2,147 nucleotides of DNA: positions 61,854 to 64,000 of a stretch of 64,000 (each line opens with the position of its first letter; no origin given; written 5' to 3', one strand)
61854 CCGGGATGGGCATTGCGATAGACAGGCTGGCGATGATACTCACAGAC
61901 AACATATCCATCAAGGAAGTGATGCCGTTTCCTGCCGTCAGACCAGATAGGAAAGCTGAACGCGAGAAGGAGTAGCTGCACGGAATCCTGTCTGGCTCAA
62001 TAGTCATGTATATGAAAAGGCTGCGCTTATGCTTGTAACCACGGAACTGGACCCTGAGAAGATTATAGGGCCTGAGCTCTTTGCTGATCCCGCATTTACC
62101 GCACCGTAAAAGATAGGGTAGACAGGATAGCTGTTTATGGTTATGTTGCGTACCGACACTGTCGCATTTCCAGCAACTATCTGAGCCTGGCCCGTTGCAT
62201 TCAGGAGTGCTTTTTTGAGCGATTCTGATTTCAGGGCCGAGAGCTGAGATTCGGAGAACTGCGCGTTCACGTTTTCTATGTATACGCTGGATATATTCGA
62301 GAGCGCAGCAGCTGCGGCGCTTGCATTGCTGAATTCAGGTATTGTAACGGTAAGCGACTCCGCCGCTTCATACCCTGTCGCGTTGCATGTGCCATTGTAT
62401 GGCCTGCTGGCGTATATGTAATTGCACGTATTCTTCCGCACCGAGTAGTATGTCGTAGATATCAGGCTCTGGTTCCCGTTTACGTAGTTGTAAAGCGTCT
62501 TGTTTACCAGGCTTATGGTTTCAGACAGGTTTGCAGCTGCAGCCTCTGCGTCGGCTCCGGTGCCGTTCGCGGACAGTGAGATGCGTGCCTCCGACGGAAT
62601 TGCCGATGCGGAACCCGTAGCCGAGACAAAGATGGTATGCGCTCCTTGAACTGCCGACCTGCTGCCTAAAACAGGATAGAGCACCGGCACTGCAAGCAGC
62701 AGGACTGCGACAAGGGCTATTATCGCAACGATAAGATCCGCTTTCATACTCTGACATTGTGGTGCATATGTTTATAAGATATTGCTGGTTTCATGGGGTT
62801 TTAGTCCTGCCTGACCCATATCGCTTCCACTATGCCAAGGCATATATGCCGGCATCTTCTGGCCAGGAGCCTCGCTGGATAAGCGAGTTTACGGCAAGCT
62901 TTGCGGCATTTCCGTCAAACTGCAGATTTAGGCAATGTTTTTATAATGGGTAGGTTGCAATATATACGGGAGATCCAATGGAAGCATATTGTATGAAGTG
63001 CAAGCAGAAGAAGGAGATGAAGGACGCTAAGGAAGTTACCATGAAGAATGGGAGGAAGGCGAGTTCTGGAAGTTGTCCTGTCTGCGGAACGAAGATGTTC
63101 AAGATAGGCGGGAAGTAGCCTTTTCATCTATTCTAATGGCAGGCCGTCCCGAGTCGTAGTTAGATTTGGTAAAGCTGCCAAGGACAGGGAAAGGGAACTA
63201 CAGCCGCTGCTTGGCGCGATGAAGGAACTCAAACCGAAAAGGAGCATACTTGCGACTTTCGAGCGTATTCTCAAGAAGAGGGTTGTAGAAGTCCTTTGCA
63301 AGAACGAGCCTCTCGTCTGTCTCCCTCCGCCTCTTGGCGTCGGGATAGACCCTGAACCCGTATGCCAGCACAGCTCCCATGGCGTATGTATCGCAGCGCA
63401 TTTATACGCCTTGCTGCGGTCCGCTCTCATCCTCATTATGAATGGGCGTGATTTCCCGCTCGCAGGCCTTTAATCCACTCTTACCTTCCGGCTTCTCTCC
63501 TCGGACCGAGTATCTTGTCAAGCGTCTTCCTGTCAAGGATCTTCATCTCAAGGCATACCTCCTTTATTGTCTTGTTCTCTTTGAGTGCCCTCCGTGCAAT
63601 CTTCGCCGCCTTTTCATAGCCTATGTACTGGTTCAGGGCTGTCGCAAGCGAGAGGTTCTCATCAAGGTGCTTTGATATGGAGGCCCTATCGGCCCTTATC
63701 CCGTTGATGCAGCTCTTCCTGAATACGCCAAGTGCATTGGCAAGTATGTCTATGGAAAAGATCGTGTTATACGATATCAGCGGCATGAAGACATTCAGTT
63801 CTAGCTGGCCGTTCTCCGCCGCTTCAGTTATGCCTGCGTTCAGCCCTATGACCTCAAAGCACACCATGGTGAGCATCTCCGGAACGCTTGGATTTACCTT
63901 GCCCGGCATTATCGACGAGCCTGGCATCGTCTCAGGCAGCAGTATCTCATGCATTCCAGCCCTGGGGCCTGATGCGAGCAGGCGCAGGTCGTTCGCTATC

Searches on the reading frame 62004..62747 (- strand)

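Call 73: search_protein_families(library=pfam, proteins=[window:62004-62747:-], max_evalue=0.001)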
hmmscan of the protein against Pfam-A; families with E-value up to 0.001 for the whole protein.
window:62004-62747:- (247 aa): 1 family
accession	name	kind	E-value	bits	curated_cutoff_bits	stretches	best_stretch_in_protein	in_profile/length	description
PF04402.19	SIMPL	-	1.6e-19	71.4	25.2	1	40-243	2-204/205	Protein of unknown function (DUF541)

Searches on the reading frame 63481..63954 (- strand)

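Call 73: search_protein_families(library=pfam, proteins=[window:63481-63954:-], max_evalue=0.001)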
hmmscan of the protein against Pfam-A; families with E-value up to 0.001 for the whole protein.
window:63481-63954:- (157 aa): 2 families
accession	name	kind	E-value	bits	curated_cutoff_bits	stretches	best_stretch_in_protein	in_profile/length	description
PF10415.14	FumaraseC_C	-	7.1e-21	74.8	32.5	1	103-152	1-50/54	Fumarase C C-terminus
PF00206.25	Lyase_1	-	3.1e-10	40.4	27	1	2-37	277-312/312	Lyase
